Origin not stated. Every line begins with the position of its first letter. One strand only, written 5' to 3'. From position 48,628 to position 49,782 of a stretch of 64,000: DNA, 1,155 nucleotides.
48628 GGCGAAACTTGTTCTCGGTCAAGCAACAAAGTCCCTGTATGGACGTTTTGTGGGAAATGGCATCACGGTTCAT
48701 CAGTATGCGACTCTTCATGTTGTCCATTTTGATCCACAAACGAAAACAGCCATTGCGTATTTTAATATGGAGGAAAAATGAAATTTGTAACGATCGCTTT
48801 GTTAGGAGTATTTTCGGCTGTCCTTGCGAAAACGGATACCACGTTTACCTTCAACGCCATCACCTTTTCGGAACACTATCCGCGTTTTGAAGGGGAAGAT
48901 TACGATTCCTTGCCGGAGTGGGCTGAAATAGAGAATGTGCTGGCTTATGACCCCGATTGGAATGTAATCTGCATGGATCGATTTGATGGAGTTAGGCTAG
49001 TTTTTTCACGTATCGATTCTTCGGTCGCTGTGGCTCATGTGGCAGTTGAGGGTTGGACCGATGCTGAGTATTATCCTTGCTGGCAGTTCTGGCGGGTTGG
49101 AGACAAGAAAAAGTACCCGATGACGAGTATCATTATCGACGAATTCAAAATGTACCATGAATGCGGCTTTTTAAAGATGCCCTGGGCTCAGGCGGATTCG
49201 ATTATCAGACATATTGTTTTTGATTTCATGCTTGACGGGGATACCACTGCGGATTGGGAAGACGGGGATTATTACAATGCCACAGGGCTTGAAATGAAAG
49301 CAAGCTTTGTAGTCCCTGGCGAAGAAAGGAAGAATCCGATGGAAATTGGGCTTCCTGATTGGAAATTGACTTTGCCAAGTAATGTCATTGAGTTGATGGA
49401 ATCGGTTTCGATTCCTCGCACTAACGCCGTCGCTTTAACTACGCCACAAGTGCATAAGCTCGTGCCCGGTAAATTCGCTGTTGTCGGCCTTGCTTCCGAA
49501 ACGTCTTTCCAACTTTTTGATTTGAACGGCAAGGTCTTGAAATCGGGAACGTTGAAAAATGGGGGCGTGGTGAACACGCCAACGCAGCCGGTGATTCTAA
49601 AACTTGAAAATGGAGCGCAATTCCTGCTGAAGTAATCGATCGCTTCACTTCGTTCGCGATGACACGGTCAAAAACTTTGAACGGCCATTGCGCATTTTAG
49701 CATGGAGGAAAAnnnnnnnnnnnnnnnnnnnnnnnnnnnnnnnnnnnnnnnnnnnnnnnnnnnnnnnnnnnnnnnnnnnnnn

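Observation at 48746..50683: Two secreted-protein cassettes with near-identical heads and tails but unrelated cores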

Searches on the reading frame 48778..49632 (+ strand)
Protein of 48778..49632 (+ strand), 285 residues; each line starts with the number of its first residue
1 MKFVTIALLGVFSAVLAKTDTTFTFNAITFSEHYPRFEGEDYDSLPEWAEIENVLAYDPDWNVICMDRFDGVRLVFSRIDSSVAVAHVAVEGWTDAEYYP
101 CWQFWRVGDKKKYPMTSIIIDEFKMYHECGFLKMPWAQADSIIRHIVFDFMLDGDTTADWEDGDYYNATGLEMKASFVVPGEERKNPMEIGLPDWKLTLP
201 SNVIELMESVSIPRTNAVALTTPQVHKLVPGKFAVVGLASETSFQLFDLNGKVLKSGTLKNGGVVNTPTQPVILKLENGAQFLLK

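Call 5: search_protein_families(library=pfam, proteins=[window:48778-49632:+], max_evalue=1)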
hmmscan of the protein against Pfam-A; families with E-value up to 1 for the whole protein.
window:48778-49632:+ (285 aa): 1 family
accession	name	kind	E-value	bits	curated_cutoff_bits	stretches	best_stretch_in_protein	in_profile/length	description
PF24847.1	DUF7722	-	0.12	13.4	26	1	34-48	1-15/46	Domain of unknown function (DUF7722)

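Call 6: search_protein_families(library=ncbifam, proteins=[window:48778-49632:+], max_evalue=1)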
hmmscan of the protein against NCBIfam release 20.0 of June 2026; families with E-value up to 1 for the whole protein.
window:48778-49632:+ (285 aa): 1 family
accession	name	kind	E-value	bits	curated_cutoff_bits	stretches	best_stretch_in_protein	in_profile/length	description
TIGR04183.1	Por_Secre_tail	domain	0.092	12.7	23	1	237-268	16-47/72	T9SS type A sorting domain-containing protein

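Call 9: find_homologous_proteins(query=window:48778-49632:+)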
Query window:48778-49632:+ (285 aa): 19 proteins with E <= 0.001 among 729 candidates.
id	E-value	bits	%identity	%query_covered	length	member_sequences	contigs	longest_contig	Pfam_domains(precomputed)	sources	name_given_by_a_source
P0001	2.4e-184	629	95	100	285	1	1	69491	-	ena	-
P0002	5.9e-180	615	94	100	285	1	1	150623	-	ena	-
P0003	4.4e-174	595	91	100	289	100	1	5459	-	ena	-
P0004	6.3e-169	578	88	100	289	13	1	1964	-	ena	-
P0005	1.9e-167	574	87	100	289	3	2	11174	-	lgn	-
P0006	1.9e-159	547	83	100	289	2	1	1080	-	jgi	-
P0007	1.2e-152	525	90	89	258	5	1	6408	-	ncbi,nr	ncbi:MAG: hypothetical protein KIG51_09915 [Fibrobacter sp.]|nr:hypothetical protein [Fibrobacter sp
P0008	4.1e-134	464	95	75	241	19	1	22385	-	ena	-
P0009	2.0e-132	459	94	75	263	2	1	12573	-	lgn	-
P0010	3.3e-128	445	96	71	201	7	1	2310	-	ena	-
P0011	1.4e-88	315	51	100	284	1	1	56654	-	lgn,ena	-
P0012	9.9e-81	289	50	99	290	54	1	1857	-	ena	-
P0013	1.2e-74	269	46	100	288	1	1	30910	-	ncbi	-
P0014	2.5e-70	255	65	60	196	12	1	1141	-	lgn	-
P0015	5.0e-66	241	59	65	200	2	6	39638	-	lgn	-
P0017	5.5e-20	90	70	27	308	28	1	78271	-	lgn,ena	-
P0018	4.3e-19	87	66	27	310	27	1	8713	-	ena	-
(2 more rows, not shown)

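Call 12: find_encoding_contigs(protein=P0013, flank=6000, max_places=3)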
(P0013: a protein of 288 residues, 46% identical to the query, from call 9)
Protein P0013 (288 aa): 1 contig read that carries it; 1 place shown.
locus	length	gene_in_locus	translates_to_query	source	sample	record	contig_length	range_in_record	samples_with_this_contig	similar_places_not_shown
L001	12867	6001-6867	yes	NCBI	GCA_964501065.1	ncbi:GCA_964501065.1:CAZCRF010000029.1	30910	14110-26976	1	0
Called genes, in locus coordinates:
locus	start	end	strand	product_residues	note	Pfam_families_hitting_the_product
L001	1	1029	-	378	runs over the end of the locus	PF00563:EAL, PF08668:HDOD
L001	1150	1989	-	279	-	PF01634:HisG, PF08029:HisG_C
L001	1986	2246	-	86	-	PF01503:PRA-PH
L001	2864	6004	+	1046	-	PF00942:CBM_3 (faint), PF00932:LTD (faint)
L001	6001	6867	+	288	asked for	-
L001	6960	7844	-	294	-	PF01259:SAICAR_synt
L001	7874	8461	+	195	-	PF01121:CoaE, PF13238:AAA_18 (weak)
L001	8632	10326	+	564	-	PF02690:Na_Pi_cotrans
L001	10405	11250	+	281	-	PF01842:ACT, PF00551:Formyl_trans_N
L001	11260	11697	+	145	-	-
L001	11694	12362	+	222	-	PF00156:Pribosyltran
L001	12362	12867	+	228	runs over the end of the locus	-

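Call 13: find_encoding_contigs(protein=P0011, flank=6000, max_places=3)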
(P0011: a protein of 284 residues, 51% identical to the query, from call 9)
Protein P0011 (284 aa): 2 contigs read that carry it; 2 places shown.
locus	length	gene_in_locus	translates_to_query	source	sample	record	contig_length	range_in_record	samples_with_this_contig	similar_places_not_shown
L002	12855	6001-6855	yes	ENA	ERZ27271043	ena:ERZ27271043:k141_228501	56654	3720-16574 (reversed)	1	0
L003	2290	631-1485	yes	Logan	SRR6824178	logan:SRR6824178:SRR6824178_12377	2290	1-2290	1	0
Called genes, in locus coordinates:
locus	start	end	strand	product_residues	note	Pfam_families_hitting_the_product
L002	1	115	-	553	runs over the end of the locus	PF06826:Asp-Al_Ex, PF02080:TrkA_C, PF06826:Asp-Al_Ex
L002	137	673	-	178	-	PF09603:Fib_succ_major (weak)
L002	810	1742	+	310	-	PF00126:HTH_1, PF03466:LysR_substrate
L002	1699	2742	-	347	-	PF00144:Beta-lactamase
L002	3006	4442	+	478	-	PF00942:CBM_3 (weak), PF00932:LTD (faint)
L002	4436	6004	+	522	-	-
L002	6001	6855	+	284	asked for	-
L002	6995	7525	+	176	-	PF00293:NUDIX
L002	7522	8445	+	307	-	PF00126:HTH_1, PF03466:LysR_substrate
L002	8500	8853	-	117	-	PF00453:Ribosomal_L20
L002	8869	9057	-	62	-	PF01632:Ribosomal_L35p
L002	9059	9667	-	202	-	PF05198:IF3_N, PF00707:IF3_C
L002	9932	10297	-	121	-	-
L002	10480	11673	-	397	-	PF12242:Eno-Rase_NADH_b, PF12241:Enoyl_reductase, PF07055:Eno-Rase_FAD_bd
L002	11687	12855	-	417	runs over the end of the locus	PF00109:ketoacyl-synt, PF00108:Thiolase_N, PF02801:Ketoacyl-synt_C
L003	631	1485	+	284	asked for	-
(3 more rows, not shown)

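Call 16: find_encoding_contigs(protein=P0017, flank=6000, max_places=3)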
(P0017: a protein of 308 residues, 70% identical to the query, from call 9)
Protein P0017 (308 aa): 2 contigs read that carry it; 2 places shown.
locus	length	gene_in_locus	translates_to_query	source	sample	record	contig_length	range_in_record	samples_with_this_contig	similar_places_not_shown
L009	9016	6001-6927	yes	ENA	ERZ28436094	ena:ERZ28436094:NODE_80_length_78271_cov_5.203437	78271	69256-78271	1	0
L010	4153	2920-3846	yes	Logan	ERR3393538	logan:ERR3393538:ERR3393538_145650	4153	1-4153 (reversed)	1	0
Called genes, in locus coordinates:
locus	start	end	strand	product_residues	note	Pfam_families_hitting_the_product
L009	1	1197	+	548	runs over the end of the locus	PF00361:Proton_antipo_M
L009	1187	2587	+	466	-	PF00361:Proton_antipo_M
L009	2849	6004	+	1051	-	PF00942:CBM_3 (weak), PF18884:TSP3_bac (faint)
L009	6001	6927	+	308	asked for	-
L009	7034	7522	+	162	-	PF02542:YgbB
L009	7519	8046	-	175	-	PF00293:NUDIX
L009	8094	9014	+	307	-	?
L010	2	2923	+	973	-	?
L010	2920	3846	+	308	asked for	-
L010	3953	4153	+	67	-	?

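Call 29: find_encoding_contigs(protein=P0002, flank=5000, max_places=2)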
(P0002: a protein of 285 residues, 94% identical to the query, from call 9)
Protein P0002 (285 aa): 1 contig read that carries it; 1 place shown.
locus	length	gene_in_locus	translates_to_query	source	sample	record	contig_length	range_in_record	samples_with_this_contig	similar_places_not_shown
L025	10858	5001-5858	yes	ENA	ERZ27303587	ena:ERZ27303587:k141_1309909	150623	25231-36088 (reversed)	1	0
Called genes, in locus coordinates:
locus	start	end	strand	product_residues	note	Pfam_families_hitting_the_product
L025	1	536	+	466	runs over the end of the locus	PF00361:Proton_antipo_M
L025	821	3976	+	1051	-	PF00942:CBM_3 (weak), PF18884:TSP3_bac (faint)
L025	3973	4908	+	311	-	-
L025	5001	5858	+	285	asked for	-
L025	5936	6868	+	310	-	-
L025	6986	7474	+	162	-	PF02542:YgbB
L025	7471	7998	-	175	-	PF00293:NUDIX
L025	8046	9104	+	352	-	PF00144:Beta-lactamase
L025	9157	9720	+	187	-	-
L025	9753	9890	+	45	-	-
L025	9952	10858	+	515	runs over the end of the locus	PF00150:Cellulase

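Call 30: find_encoding_contigs(protein=P0001, flank=5000, max_places=2)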
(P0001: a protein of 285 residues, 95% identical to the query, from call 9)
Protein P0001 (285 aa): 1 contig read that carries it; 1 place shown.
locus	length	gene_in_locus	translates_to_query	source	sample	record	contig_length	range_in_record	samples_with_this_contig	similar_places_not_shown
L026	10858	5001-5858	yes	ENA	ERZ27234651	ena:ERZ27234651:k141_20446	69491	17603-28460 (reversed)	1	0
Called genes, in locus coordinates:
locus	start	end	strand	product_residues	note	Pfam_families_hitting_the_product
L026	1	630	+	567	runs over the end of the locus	PF00361:Proton_antipo_M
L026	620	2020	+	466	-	PF00361:Proton_antipo_M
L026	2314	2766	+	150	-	-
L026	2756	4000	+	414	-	-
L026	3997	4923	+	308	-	-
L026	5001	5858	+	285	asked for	-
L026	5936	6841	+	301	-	-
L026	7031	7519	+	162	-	PF02542:YgbB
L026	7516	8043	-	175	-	PF00293:NUDIX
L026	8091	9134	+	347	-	PF00144:Beta-lactamase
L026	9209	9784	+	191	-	PF13505:OMP_b-brl (weak)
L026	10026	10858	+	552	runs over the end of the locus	PF00150:Cellulase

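Call 31: find_encoding_contigs(protein=P0005, flank=5000, max_places=3)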
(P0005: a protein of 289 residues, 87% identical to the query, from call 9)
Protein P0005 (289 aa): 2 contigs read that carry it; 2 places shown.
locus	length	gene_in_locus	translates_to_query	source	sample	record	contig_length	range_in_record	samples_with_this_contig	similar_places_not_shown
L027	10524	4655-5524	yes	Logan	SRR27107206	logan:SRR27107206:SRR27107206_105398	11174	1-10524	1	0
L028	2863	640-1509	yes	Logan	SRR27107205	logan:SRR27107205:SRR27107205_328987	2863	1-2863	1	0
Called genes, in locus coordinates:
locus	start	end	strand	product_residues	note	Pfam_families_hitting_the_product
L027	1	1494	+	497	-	?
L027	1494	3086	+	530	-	PF00361:Proton_antipo_M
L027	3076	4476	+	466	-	PF00361:Proton_antipo_M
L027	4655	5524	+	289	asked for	-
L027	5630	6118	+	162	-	PF02542:YgbB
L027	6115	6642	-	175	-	PF00293:NUDIX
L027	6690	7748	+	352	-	PF00144:Beta-lactamase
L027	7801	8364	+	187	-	-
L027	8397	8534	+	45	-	-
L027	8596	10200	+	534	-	PF00150:Cellulase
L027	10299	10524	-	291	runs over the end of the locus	?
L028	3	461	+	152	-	?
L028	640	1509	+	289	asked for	-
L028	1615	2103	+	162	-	PF02542:YgbB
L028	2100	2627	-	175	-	PF00293:NUDIX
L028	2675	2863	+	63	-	?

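Call 32: find_encoding_contigs(protein=P0018, flank=5000, max_places=3)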
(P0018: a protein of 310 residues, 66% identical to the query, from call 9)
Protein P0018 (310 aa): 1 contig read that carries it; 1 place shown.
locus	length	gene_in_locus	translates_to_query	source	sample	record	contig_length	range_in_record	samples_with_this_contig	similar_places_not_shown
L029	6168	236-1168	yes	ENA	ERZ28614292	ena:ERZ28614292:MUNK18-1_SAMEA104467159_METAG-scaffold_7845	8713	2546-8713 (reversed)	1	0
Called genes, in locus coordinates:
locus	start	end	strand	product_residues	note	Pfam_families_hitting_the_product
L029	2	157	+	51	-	?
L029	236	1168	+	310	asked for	-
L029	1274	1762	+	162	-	PF02542:YgbB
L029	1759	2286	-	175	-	PF00293:NUDIX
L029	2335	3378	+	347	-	PF00144:Beta-lactamase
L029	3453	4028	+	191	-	PF13505:OMP_b-brl (weak)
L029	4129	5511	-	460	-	PF00291:PALP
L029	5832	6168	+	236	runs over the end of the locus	PF09603:Fib_succ_major, PF26707:DUF8237 (faint)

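Call 47: predict_structure(alignment_id=A2)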
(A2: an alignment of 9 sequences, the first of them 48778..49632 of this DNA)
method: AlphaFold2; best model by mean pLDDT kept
length: 285 residues; sequences in the alignment: 9
mean_pLDDT: 47.2   pTM: 0.36
mean pLDDT of the five models: 47.2, 46.7, 46.0, 45.8, 44.9
residues with pLDDT >= 90: 15; 70-90: 38; 50-70: 41; < 50: 191
segments of 3 or more residues with pLDDT < 50: 1-84, 88-101, 105-113, 130-135, 148-220
pLDDT, mean of each block of 10 residues (from residue 1): 38 33 22 23 28 32 42 42 45 34 47 51 55 47 49 33 41 30 29 33 37 35 67 72 89 87 72 88 87
secondary structure, 60 per line:
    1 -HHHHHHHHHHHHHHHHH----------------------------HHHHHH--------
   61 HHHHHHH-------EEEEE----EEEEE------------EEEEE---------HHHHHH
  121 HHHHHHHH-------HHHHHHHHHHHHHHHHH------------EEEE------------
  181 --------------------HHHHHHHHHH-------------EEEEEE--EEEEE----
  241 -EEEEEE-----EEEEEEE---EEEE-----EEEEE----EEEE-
elements in order: H2-18 H47-52 H61-67 E75-79 E84-88 E101-105 H115-128 H136-152 E165-168 H201-210 E224-229 E232-236 E242-247 E253-259 E263-266 E272-276 E281-284

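Call 58: search_solved_structures(query=A2, max_evalue=10)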
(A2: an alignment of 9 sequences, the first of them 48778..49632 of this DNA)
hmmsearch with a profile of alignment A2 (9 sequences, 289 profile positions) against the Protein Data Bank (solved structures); distinct sequences matched with E-value up to 10: 0.

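Call 68: fold_search(model_id=the predicted structure, library=pdb)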
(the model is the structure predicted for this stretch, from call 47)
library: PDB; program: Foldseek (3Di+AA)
matches with E <= 10: 496; with E <= 0.001: 0
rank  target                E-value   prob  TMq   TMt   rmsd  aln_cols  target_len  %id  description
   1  8glk_D                2.1e-02  1.00  0.19  0.61   3.2        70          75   11  The Type 9 Secretion System dGldL peak II, NucA substrate bound complex (released 2024-01-31)
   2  8gl8_D                2.5e-02  0.99  0.17  0.54   4.1        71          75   17  The Type 9 Secretion System Extended Translocon - SprA-PorV-PPI-RemZ-SkpA-SprE complex (released 2024-01-31)
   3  5czk_B                3.7e-02  0.93  0.15  0.08   5.9        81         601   18  Structure of E. coli beta-glucuronidase bound with a novel, potent inhibitor 1-((6,8-dimethyl-2-oxo-1,2-dihydroquinoli (released 2015-10-14)
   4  3lpf_A                3.9e-02  0.92  0.14  0.08   6.7        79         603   15  Structure of E. coli beta-Glucuronidase bound with a novel, potent inhibitor 1-((6,7-dimethyl-2-oxo-1,2-dihydroquinoli (released 2010-11-17)
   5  6leg_D                3.9e-02  0.84  0.14  0.08   6.3        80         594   19  Structure of E. coli beta-glucuronidase complex with uronic isofagomine (released 2021-01-27)
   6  4jhz_A                4.2e-02  0.89  0.14  0.08   6.1        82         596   18  Structure of E. coli beta-Glucuronidase bound with a novel, potent inhibitor 2-[4-(1,3-benzodioxol-5-ylmethyl)piperazi (released 2013-08-28)
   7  6hyf_D                4.4e-02  0.99  0.18  0.51   4.8        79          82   16  Crystal structure of the third FNIII domain from rat beta4 integrin, a binding site for periaxin (released 2019-05-08)
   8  7pq4_MODEL_1_A        4.7e-02  0.97  0.17  0.45   5.3        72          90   18  NMR Structure of RgpB C-terminal Domain (released 2022-09-28)
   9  4cj0_A                5.0e-02  0.99  0.14  0.08   3.6        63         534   13  Crystal structure of CelD in complex with affitin E12 (released 2014-05-21)
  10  6lem_A                5.0e-02  0.98  0.17  0.09   4.7        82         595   15  Structure of E. coli beta-glucuronidase complex with C6-nonyl uronic isofagomine (released 2021-01-27)
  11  6leg_C                5.0e-02  0.91  0.15  0.08   5.9        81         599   18  Structure of E. coli beta-glucuronidase complex with uronic isofagomine (released 2021-01-27)
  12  6leg_A                5.6e-02  0.89  0.15  0.08   5.8        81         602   17  Structure of E. coli beta-glucuronidase complex with uronic isofagomine (released 2021-01-27)
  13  6lej_A                5.9e-02  0.97  0.17  0.09   4.9        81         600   16  Structure of E. coli beta-glucuronidase complex with C6-propyl uronic isofagomine (released 2021-01-27)
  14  5m11                  5.9e-02  0.95  0.17  0.07   6.1        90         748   14  Structural and functional probing of PorZ, an essential bacterial surface component of the type-IX secretion system of h (released 2016-11-09)
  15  7c7u_A                6.3e-02  0.93  0.17  0.09   4.5        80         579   18  Biofilm associated protein - BSP domain (released 2021-05-12)
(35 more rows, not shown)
